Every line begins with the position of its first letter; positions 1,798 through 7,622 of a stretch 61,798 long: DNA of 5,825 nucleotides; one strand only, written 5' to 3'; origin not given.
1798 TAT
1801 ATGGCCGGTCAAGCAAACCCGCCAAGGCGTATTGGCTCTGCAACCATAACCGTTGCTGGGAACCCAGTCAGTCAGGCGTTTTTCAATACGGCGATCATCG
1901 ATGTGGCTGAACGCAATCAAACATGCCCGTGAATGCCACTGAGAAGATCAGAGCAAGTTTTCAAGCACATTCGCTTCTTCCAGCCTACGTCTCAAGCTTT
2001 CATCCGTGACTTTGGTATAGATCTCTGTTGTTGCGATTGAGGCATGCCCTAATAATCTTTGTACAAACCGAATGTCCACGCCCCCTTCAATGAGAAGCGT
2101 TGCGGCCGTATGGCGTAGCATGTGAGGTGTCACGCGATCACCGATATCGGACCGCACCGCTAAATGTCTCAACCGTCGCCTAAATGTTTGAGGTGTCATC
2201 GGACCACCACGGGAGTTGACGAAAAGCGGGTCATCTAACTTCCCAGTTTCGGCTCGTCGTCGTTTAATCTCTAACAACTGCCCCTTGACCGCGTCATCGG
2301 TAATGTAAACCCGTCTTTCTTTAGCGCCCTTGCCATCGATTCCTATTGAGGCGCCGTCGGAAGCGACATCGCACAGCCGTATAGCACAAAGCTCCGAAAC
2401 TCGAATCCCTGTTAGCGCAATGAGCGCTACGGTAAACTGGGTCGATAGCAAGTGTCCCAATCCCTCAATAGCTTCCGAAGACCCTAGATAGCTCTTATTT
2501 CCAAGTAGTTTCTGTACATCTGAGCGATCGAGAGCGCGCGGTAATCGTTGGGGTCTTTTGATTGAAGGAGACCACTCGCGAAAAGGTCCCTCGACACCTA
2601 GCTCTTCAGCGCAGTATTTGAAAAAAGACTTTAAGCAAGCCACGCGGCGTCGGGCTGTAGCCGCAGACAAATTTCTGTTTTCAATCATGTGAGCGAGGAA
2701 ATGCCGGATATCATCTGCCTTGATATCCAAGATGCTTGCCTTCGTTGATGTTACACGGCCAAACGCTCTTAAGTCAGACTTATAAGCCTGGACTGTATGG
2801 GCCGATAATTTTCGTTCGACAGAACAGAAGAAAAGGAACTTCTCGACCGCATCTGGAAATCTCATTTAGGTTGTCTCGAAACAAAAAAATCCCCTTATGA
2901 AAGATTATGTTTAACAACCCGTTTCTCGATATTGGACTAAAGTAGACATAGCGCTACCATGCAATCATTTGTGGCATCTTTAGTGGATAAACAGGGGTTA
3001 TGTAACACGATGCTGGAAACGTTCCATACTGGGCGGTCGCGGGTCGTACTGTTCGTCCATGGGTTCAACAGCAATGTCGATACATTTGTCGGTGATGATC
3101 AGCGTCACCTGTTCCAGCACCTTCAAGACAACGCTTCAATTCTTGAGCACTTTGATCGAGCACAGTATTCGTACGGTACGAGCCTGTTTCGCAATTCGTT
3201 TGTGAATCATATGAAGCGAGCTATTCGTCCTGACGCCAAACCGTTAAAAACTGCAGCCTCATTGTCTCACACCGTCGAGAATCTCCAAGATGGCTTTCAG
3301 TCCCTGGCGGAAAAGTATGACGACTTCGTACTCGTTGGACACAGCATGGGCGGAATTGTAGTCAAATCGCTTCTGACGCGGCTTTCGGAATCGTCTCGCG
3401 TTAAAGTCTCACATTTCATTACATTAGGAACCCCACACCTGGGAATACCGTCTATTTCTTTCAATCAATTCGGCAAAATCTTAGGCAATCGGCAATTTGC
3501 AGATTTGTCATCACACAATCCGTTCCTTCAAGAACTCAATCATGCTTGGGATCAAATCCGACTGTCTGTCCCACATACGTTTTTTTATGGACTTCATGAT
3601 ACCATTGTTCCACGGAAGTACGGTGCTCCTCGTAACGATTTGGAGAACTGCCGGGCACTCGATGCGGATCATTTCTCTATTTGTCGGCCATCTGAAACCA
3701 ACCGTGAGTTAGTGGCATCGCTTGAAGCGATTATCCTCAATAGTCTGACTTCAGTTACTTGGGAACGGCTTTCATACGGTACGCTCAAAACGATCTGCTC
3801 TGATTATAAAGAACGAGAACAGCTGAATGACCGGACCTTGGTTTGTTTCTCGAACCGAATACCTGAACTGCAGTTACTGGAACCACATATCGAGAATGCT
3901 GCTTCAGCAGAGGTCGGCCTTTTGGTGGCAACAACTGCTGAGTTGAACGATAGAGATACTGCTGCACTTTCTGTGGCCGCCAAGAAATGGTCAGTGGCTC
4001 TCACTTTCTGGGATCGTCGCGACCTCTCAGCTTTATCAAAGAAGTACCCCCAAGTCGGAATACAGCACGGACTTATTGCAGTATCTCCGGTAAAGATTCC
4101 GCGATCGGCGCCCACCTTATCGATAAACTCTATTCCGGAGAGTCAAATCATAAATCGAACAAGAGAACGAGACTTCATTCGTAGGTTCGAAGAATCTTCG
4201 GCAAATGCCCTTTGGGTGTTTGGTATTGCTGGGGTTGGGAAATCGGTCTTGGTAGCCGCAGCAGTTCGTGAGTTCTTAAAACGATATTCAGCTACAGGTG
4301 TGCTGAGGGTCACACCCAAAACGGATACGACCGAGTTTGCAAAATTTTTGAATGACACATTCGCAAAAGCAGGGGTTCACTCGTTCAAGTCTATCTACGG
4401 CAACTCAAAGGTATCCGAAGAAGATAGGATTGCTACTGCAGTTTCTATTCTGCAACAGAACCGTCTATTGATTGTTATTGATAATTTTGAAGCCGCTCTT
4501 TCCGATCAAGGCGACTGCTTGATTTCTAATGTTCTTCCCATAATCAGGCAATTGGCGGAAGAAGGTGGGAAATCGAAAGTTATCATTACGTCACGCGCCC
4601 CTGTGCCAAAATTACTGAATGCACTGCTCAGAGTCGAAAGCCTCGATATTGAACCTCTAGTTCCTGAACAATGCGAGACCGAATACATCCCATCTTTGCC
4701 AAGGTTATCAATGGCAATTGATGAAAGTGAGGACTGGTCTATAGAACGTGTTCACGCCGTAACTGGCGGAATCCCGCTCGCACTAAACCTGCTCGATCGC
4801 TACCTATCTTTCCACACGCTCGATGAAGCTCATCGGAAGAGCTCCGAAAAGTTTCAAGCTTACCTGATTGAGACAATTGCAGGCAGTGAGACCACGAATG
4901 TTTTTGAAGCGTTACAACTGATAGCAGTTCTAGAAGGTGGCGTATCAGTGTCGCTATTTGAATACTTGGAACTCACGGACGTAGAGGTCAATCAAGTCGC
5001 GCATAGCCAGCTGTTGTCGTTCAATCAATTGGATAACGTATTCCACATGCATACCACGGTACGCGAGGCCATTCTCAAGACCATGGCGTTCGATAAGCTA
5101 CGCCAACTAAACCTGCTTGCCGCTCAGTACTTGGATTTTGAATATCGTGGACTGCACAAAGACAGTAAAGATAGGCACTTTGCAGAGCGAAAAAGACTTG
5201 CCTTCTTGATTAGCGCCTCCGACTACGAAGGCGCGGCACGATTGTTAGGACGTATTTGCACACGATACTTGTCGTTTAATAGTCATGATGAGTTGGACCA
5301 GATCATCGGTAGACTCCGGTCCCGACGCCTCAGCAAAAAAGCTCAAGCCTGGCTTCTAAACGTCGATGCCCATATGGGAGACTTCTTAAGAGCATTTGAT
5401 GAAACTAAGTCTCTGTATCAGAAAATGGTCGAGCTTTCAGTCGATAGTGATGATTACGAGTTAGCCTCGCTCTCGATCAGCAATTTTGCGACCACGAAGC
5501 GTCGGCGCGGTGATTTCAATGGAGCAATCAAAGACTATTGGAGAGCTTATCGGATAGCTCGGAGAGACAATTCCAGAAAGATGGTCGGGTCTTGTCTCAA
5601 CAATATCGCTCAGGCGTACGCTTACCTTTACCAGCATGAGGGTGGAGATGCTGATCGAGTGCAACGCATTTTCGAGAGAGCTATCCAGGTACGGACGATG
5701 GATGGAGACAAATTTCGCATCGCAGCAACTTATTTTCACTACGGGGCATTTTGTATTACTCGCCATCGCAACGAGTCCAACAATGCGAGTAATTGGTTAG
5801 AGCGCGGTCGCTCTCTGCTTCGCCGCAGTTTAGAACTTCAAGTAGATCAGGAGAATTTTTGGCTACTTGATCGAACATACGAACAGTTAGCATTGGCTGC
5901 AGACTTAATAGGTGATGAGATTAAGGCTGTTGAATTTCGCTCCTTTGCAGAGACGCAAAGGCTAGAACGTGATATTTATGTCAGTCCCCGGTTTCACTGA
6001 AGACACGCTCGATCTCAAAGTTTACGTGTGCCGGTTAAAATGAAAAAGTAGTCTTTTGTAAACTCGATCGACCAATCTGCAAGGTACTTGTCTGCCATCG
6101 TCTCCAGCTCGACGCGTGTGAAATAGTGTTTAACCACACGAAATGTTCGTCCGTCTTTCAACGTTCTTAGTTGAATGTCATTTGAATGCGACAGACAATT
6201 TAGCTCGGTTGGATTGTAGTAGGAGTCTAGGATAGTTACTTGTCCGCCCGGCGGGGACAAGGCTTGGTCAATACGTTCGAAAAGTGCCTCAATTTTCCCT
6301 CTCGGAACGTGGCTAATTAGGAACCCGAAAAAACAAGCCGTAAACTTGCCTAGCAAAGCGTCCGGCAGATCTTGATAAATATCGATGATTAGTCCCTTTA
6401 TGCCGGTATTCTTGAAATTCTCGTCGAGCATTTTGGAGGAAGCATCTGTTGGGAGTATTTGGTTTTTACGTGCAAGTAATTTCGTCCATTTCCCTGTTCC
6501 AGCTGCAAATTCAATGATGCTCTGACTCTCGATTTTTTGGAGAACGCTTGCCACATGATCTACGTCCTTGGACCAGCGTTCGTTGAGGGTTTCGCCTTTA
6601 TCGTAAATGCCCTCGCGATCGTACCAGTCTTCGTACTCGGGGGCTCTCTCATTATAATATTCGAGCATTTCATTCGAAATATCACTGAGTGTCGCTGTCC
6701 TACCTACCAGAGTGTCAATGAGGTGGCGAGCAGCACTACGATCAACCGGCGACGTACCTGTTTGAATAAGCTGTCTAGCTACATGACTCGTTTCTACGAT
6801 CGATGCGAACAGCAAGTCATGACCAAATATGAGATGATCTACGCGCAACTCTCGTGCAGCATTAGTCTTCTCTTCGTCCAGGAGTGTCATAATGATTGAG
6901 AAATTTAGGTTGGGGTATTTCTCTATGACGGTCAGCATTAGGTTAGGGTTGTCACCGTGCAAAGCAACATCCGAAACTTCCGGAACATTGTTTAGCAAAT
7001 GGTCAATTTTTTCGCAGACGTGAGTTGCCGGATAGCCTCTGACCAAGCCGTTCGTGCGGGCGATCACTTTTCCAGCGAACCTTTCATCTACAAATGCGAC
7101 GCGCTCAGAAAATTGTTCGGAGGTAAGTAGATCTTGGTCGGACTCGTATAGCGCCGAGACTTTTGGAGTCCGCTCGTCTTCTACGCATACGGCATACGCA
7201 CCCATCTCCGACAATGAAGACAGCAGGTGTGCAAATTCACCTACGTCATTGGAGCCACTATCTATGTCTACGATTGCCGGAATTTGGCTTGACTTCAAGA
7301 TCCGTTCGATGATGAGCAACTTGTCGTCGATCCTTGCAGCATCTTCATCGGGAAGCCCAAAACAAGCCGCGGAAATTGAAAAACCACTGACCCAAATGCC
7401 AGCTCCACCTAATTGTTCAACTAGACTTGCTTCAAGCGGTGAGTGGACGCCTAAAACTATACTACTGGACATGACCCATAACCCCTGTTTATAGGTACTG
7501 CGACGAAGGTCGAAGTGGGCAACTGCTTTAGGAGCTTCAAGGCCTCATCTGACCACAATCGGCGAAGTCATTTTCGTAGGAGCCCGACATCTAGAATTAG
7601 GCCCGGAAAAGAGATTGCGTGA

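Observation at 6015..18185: Enzyme cluster rich in phosphoryl/phosphono chemistry, sandwiched between two STAND NTPases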

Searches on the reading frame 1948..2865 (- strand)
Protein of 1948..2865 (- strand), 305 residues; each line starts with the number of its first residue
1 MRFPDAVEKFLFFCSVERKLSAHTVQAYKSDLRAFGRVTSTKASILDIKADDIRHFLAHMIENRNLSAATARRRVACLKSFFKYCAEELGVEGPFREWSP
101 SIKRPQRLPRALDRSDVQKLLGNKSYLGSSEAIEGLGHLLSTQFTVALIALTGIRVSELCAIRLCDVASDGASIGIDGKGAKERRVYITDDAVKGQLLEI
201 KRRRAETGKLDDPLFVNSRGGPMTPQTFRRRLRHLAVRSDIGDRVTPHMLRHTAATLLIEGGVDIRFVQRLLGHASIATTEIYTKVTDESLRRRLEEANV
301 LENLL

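Call 9: search_protein_families(library=pfam, proteins=[window:1948-2865:-], max_evalue=0.001)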
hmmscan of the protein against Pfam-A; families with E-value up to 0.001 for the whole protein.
window:1948-2865:- (305 aa): 3 families
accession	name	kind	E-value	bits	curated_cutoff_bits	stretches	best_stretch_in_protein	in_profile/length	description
PF00589.27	Phage_integrase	-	3.3e-36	125.1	27.1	1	142-289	24-171/172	Phage integrase family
PF02899.23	Phage_int_SAM_1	-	2e-16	60.4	22.3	1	8-86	2-80/83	Phage integrase, N-terminal SAM-like domain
PF13495.12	Phage_int_SAM_4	-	1.2e-09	38.8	27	1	18-87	12-80/85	Phage integrase, N-terminal SAM-like domain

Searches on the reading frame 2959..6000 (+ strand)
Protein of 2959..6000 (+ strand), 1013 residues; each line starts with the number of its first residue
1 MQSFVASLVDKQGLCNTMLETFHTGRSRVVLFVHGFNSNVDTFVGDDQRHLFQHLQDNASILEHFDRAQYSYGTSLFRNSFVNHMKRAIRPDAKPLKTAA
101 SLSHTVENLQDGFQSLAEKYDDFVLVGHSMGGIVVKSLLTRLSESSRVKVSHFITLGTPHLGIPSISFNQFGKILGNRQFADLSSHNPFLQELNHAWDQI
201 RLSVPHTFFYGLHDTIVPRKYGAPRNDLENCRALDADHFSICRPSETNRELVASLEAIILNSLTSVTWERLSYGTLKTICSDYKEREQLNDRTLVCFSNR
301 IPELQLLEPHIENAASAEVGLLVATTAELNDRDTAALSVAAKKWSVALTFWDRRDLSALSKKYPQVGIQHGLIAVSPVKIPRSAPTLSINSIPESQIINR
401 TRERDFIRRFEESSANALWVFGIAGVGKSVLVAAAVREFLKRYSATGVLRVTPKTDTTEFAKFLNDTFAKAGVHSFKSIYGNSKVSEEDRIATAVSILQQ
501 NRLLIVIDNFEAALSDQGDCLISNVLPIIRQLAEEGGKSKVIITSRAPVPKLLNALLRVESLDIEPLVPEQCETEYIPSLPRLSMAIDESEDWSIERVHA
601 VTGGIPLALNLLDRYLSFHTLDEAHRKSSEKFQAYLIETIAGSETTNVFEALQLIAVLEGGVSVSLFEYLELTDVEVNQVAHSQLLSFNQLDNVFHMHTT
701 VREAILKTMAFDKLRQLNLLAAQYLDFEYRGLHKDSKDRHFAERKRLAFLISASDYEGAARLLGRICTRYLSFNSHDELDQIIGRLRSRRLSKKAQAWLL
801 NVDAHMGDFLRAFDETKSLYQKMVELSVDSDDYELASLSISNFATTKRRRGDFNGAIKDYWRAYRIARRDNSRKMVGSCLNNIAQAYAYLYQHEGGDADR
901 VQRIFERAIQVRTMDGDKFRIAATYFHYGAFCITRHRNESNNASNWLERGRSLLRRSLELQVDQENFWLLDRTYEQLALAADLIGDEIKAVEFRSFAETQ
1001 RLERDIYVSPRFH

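Call 9: search_protein_families(library=pfam, proteins=[window:2959-6000:+], max_evalue=0.001)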
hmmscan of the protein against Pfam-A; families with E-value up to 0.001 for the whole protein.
window:2959-6000:+ (1013 aa): 14 families
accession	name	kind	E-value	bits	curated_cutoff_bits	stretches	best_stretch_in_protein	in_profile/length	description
PF07819.20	PGAP1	-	1.5e-08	35.1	24.3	1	28-169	5-137/233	PGAP1-like alpha/beta domain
PF05057.20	DUF676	-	5.3e-08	33.1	20.3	1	27-163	5-128/217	Putative serine esterase (DUF676)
PF02089.21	Palm_thioest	-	4e-07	30.4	26.8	1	79-168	48-118/254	Palmitoyl protein thioesterase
PF20703.3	nSTAND1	-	2.6e-06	27.8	27.1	1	407-547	27-161/379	Novel STAND NTPase 1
PF00931.28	NB-ARC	-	3.2e-06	27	23.5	1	412-655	15-245/248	NB-ARC domain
PF13401.12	AAA_22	-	6.5e-06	26.9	27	1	413-532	3-107/130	AAA domain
PF12697.13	Abhydrolase_6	-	2.8e-05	25.3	26.3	1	30-162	1-94/217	Alpha/beta hydrolase family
PF13374.12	TPR_10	-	3.4e-05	24.2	27.5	0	839-869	4-34/42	Tetratricopeptide repeat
PF24883.2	NPHP3_N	-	4e-05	24.3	24.8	0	410-446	16-53/164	Nephrocystin 3, N-terminal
PF01637.24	ATPase_2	-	0.00019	21.8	33.2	1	399-568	3-183/225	ATPase domain predominantly from Archaea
PF05990.18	DUF900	-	0.0002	21.3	20.5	0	101-155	72-128/232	Alpha/beta hydrolase of unknown function (DUF900)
PF13191.12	AAA_16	-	0.00048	21.1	32.6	0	404-511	13-142/167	AAA ATPase domain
PF13424.12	TPR_12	-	0.00067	20.2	30.1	0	841-890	7-58/77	Tetratricopeptide repeat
PF02450.21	LCAT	-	0.00087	19.1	21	0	118-165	118-167/392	Lecithin:cholesterol acyltransferase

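Call 10: search_protein_families(library=padloc, proteins=[window:2959-6000:+], max_evalue=0.01)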
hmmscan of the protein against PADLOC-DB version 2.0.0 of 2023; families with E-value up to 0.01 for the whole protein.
window:2959-6000:+ (1013 aa): 3 families
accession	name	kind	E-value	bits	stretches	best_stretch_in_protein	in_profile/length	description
PDLC03851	LmuA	-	3.4e-14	51.5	1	21-272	5-189/343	-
PDLC02918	DUF626_VIII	-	0.00012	19.4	0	122-160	79-120/474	-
PDLC04140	mad8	-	0.0026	15.3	0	417-472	29-70/314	mads_8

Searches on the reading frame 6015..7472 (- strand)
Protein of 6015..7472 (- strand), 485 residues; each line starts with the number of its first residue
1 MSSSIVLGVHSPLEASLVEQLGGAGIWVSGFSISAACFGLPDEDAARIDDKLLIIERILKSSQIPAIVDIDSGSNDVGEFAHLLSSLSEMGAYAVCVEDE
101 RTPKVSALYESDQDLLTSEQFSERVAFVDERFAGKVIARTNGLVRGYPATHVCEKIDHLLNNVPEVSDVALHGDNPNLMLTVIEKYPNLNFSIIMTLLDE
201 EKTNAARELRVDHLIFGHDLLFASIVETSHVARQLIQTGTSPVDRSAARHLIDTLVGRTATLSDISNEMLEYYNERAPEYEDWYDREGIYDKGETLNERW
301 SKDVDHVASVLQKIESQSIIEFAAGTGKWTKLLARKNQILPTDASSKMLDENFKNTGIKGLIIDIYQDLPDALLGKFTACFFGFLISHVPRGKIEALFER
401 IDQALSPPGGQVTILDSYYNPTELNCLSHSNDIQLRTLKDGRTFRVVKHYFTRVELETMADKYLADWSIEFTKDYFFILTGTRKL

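Call 4: search_protein_families(library=pfam, proteins=[window:6015-7472:-], max_evalue=0.01)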
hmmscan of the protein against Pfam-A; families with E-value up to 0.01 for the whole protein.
window:6015-7472:- (485 aa): 5 families
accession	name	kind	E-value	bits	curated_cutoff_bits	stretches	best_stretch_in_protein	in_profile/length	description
PF13714.12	PEP_mutase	-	5.8e-18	65.8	31.5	1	5-145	12-150/240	Phosphoenolpyruvate phosphomutase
PF13649.12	Methyltransf_25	-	3.6e-08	34.4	27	1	319-409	1-97/97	Methyltransferase domain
PF08242.18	Methyltransf_12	-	2.4e-05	25.4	30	1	321-409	2-95/98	Methyltransferase domain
PF08241.18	Methyltransf_11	-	0.00052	21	21.2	0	321-409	2-91/95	Methyltransferase domain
PF13489.12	Methyltransf_23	-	0.0007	19.8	27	1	313-462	20-156/164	Methyltransferase domain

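Call 5: search_protein_families(library=ncbifam, proteins=[window:6015-7472:-], max_evalue=0.01)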
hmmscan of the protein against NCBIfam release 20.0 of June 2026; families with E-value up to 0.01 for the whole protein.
window:6015-7472:- (485 aa): 8 families
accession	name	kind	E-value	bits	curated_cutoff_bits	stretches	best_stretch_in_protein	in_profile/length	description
TIGR02320.1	PEP_mutase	equivalog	1.1e-20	73.8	319.55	1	4-239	11-261/284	phosphoenolpyruvate mutase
TIGR02321.1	Pphn_pyruv_hyd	equivalog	7.3e-15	54.8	374.4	1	7-147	20-163/290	phosphonopyruvate hydrolase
TIGR02317.1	prpB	equivalog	3.7e-14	52.6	354.4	1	6-141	17-153/285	methylisocitrate lyase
NF008455.0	PRK11320.1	equivalog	5.8e-14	52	353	1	6-142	23-161/295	methylisocitrate lyase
TIGR01934.1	MenG_MenH_UbiE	subfamily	3.3e-05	23.3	158.35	1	307-352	31-78/223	ubiquinone/menaquinone biosynthesis methyltransferase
TIGR02319.1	CPEP_Pphonmut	equivalog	4.5e-05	22.8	420.05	1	9-140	23-156/294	carboxyvinyl-carboxyphosphonate phosphorylmutase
NF041820.1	daptide_MTase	equivalog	0.00011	21.7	175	1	294-350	16-72/243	daptide-type RiPP biosynthesis methyltransferase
NF001244.0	PRK00216.1-5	equivalog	0.0021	17.4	216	0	308-350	41-87/236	bifunctional demethylmenaquinone methyltransferase/2-methoxy-6-polyprenyl-1,4-benzoquinol methylase UbiE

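Call 10: search_protein_families(library=padloc, proteins=[window:6015-7472:-], max_evalue=0.01)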
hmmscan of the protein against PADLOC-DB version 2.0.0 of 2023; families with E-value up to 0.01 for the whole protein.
window:6015-7472:- (485 aa): 1 family
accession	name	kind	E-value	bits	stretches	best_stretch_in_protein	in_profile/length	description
PDLC04134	mad2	-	0.0019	15.1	1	301-423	277-403/492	mads_2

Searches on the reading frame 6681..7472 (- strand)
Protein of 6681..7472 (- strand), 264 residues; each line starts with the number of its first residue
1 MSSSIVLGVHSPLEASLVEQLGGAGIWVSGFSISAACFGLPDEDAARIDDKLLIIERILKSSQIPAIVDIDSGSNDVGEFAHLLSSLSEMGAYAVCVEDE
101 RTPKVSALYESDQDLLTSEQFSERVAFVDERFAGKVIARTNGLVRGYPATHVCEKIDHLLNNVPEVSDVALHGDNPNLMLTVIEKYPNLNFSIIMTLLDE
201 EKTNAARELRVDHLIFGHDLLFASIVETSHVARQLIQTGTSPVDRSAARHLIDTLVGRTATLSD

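Call 63: search_solved_structures(query=window:6681-7472:-, max_evalue=0.001, show_alignments=2)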
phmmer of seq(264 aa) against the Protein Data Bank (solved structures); distinct sequences matched with E-value up to 0.001: 16.
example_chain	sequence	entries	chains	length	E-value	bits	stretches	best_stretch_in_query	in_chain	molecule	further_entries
5unc_A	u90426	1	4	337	1e-16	64.3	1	6-149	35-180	PHOSPHOENOLPYRUVATE PHOSPHOMUTASE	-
2dua_A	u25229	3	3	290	2.5e-16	63.1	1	7-188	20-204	Phosphonopyruvate hydrolase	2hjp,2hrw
1m1b_A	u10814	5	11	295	4.8e-14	55.6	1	5-235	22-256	PHOSPHOENOLPYRUVATE PHOSPHOMUTASE | PROTEIN (PHOSPHOENOLPYRUVATE MUTASE)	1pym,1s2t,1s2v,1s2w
1s2u_A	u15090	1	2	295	5.3e-13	52.2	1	5-235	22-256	Phosphoenolpyruvate phosphomutase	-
6t4v_C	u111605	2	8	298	2.9e-10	43.2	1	7-146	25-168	2-methylisocitrate lyase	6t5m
1o5q_A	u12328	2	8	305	1.7e-09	40.7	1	8-143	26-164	Probable methylisocitrate lyase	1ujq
3eoo_A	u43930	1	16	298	4.2e-09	39.4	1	6-132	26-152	Methylisocitrate lyase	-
1xg3_A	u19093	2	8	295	8.3e-09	38.4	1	8-143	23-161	Probable methylisocitrate lyase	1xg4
1mum_A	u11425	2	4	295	2.5e-08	36.8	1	8-143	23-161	2-methylisocitrate lyase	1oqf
1zlp_A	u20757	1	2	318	2.3e-07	33.7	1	4-130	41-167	petal death protein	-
4iqd_A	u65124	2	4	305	8.2e-07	31.9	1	7-142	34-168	Carboxyvinyl-carboxyphosphonate phosphorylmutase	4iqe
9hra_A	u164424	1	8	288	1.7e-06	30.9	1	11-150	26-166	2-methylisocitrate lyase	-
9hgk_A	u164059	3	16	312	2.1e-06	30.6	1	11-150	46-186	2-methylisocitrate lyase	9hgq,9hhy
9hgo_A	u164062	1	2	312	5.3e-06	29.2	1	11-150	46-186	2-methylisocitrate lyase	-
9hhs_A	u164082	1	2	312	5.9e-06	29.1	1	11-149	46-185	2-methylisocitrate lyase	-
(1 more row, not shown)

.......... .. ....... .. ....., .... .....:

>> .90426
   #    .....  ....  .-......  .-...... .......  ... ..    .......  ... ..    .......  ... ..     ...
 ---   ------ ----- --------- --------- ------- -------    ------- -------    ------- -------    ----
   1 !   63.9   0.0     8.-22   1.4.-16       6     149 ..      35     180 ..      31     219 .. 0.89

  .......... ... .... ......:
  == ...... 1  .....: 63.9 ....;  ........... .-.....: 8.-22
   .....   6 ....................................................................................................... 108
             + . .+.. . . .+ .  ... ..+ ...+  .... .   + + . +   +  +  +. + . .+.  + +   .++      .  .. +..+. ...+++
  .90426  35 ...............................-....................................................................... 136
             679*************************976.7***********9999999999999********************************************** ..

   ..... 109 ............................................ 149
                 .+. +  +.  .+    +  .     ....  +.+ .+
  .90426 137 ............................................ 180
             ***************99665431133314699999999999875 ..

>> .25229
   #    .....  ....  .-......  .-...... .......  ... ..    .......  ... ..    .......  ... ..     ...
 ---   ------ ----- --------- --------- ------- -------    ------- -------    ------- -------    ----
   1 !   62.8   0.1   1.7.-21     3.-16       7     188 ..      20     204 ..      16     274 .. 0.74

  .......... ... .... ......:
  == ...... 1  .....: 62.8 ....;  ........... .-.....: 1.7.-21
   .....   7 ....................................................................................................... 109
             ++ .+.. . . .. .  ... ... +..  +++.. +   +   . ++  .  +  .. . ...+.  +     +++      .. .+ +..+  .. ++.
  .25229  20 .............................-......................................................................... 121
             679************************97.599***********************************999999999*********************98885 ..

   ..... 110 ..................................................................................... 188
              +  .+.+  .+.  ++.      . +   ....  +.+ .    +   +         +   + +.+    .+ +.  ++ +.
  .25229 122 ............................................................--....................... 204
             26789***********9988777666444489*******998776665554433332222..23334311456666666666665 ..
